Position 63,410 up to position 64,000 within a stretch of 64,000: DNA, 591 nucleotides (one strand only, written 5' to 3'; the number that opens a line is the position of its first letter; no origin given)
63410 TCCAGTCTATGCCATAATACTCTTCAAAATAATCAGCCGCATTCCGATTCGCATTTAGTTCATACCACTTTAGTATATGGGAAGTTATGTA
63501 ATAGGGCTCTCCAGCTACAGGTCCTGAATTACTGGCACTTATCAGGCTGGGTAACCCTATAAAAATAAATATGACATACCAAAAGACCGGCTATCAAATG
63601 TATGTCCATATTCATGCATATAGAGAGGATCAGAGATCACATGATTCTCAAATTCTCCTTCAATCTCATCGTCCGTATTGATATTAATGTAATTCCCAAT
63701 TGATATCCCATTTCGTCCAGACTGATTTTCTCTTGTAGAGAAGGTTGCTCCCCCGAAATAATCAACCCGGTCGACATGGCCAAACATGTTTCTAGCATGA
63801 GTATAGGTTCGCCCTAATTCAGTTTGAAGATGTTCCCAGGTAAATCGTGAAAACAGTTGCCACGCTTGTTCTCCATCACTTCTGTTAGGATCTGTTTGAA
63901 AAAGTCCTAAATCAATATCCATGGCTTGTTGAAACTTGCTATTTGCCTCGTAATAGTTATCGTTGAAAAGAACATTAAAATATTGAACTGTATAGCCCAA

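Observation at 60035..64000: Tandem polymorphic-toxin/immunity cassettes: a main-gene tip plus an orphan HExxH module, each with a paralogous lipoprotein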

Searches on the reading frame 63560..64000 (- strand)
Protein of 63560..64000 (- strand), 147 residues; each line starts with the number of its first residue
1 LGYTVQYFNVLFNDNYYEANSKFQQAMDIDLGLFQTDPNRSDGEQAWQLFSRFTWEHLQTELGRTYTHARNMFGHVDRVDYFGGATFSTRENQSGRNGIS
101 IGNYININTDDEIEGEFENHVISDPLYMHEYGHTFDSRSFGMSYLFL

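Call 23: find_related_loci(query=window:63560-64000:-, collection=genome_contigs, flank=10000)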
Query window:63560-64000:- (147 aa) in genome_contigs; peptide patterns used: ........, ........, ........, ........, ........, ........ (x = any residue, [..] = any of these).
133 stretches matched a pattern; 27 encode a relative of the query (tblastn E <= 1e-3); 26 distinct loci.
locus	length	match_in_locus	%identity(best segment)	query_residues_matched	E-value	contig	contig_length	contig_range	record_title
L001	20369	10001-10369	61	23-145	1e-47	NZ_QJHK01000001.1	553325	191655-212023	Flavobacterium cheongpyeongense strain IMCC34759 NODE_1_length_553325_cov_100.452395, whole genome shotgun sequence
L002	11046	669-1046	60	21-146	2e-45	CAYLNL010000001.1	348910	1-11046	MAG TPA_asm: uncultured Flavobacteriaceae bacterium isolate SRP199154_co1_13 genome assembly, contig: NODE_6_length_3489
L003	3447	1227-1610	54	20-147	2e-42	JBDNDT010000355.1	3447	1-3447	MAG: Cytophagales bacterium isolate YM_bin10_OCT21 C355, whole genome shotgun sequence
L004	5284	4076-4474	53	16-146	1e-41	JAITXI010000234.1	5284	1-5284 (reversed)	MAG: Bacteroidales bacterium isolate Zx50_bin47 k119_2059464, whole genome shotgun sequence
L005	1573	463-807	59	31-146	4e-40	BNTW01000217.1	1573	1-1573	Bacteroidia bacterium MS502-62 DNA, sequence217, whole genome shotgun sequence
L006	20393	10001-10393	54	18-146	4e-39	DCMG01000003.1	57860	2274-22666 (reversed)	MAG TPA_asm: Bacteroidales bacterium UBA1628 UBA1628_contig_22, whole genome shotgun sequence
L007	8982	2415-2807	54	18-146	4e-39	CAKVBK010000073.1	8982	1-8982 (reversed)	MAG: uncultured Bacteroidales bacterium isolate REFINED_METABAT215_TOP10_CONTIGS_1500_ASSEMBLY_K77_MERGED__Hadza_MoBio_C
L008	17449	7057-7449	54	18-146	5e-39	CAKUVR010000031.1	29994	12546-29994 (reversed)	MAG: uncultured Bacteroidales bacterium isolate REFINED_METABAT215_TOP10_CONTIGS_1500_ASSEMBLY_K77_MERGED__Hadza_MoBio_C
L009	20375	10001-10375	54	21-145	1e-38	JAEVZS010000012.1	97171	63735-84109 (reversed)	MAG: Bacteroidetes bacterium isolate OH_PBB_18 k127_1573289, whole genome shotgun sequence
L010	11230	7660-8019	51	22-146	7e-37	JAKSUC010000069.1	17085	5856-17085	MAG: Bacteroidales bacterium isolate Horse_feces323 MAG323_69, whole genome shotgun sequence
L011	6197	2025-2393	54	32-146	1e-36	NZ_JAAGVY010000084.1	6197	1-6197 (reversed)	Cryomorpha ignava strain QSSC 1-22 Cignava_QSSC1_22_contig084_length, whole genome shotgun sequence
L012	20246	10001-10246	71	65-146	3e-36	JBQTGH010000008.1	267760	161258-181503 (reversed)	Thermophagus sp. OGC60D27 NODE_8_length_267760_cov_195.507477, whole genome shotgun sequence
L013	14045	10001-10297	59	48-146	3e-35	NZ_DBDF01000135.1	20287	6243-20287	MAG: Bacteroides sp. UBA939 UBA939_contig_7284, whole genome shotgun sequence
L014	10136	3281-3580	56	47-146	2e-34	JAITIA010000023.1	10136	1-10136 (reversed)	MAG: Prevotellaceae bacterium isolate Pc512_bin97 k119_67785, whole genome shotgun sequence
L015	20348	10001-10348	53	32-146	1e-33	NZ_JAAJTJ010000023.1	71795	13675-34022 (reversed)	Parapedobacter sp. SGR-10 23, whole genome shotgun sequence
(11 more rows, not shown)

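Call 28: search_protein_families(library=pfam, max_evalue=0.001, proteins=[L001:4490-10537:+, L013:4133-10459:+, L009:5774-10585:+])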
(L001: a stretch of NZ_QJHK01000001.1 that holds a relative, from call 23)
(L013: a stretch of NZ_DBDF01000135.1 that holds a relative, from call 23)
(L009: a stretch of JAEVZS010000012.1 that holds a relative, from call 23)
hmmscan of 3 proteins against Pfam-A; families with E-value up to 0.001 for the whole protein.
L001:4490-10537:+ (2016 aa): 4 families
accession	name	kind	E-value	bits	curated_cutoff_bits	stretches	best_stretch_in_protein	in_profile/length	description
PF05593.20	RHS_repeat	-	8e-16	58.4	22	0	1554-1583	1-30/38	RHS Repeat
PF01839.29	FG-GAP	-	8e-13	48.4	22.1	0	582-602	5-33/37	FG-GAP repeat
PF13517.12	FG-GAP_3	-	8.8e-12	45.9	26.9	3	586-647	1-60/61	FG-GAP-like repeat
PF03534.18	SpvB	-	7.1e-10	39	22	1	83-168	3-80/287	Salmonella virulence plasmid 65kDa B protein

L013:4133-10459:+ (2109 aa): 4 families
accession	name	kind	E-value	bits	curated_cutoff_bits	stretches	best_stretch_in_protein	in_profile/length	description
PF05593.20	RHS_repeat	-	2.2e-30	104.8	22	2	1377-1408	1-32/38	RHS Repeat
PF13517.12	FG-GAP_3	-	3.5e-19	69.6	26.9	2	609-672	1-60/61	FG-GAP-like repeat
PF01839.29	FG-GAP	-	2.2e-11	43.8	22.1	0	546-561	4-19/37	FG-GAP repeat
PF03534.18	SpvB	-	1.2e-09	38.3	22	1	131-184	3-55/287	Salmonella virulence plasmid 65kDa B protein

L009:5774-10585:+ (1604 aa): 1 family
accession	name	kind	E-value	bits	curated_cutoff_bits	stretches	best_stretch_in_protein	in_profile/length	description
PF20041.5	DUF6443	-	1.7e-29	103.2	27.8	1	456-583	10-129/137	Domain of unknown function (DUF6443)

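Call 57: find_related_loci(query=window:63560-64000:-, collection=metagenome_contigs, flank=10000)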
Query window:63560-64000:- (147 aa) in metagenome_contigs; peptide patterns used: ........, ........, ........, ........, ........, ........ (x = any residue, [..] = any of these).
213 stretches matched a pattern; 68 encode a relative of the query (tblastn E <= 1e-3); 68 distinct loci.
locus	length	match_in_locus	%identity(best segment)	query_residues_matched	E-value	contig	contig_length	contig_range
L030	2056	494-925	54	3-146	5e-47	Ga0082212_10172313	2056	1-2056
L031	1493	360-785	52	4-146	3e-46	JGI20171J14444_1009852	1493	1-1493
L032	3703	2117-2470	61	29-146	4e-45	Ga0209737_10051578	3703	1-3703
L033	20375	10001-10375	58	22-146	1e-44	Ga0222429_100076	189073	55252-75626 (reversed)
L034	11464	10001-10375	58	22-146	9e-45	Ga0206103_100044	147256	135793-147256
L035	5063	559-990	53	3-146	2e-44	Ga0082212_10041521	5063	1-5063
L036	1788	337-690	59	29-146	1e-44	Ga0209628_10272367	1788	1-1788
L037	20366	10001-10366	61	26-147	3e-44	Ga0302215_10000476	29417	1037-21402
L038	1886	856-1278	53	4-146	4e-43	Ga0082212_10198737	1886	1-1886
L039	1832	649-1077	51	8-146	9e-43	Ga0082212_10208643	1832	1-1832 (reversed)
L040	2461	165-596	51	3-146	1e-42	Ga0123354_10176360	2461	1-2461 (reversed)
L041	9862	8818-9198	54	23-146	4e-42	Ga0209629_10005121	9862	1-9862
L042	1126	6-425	51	7-146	2e-43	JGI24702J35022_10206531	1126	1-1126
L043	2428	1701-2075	54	24-146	5e-40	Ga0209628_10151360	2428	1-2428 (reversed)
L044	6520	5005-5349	59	31-146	3e-40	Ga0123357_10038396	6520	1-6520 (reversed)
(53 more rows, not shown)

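Call 70: search_protein_families(library=pfam, max_evalue=0.01, proteins=[L001:4017-4484:+, L013:3637-4104:+, L006:3784-4206:+])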
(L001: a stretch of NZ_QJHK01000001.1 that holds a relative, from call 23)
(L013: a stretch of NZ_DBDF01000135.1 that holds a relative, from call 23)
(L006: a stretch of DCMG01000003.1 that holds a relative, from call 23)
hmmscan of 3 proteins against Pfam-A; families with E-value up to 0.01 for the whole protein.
L001:4017-4484:+ (156 aa): 1 family
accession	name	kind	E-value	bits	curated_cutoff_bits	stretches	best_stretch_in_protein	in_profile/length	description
PF18962.6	Por_Secre_tail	-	3.6e-11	43.6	27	1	80-149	2-70/75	Secretion system C-terminal sorting domain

L013:3637-4104:+ (156 aa): 1 family
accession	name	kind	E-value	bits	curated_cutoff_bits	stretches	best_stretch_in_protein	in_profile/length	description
PF18962.6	Por_Secre_tail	-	5.4e-13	49.5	27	1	82-154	1-74/75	Secretion system C-terminal sorting domain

L006:3784-4206:+ (141 aa): 1 family
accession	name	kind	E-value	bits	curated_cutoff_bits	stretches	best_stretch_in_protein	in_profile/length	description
PF05593.20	RHS_repeat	-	0.0014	19.4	22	1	24-46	13-34/38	RHS Repeat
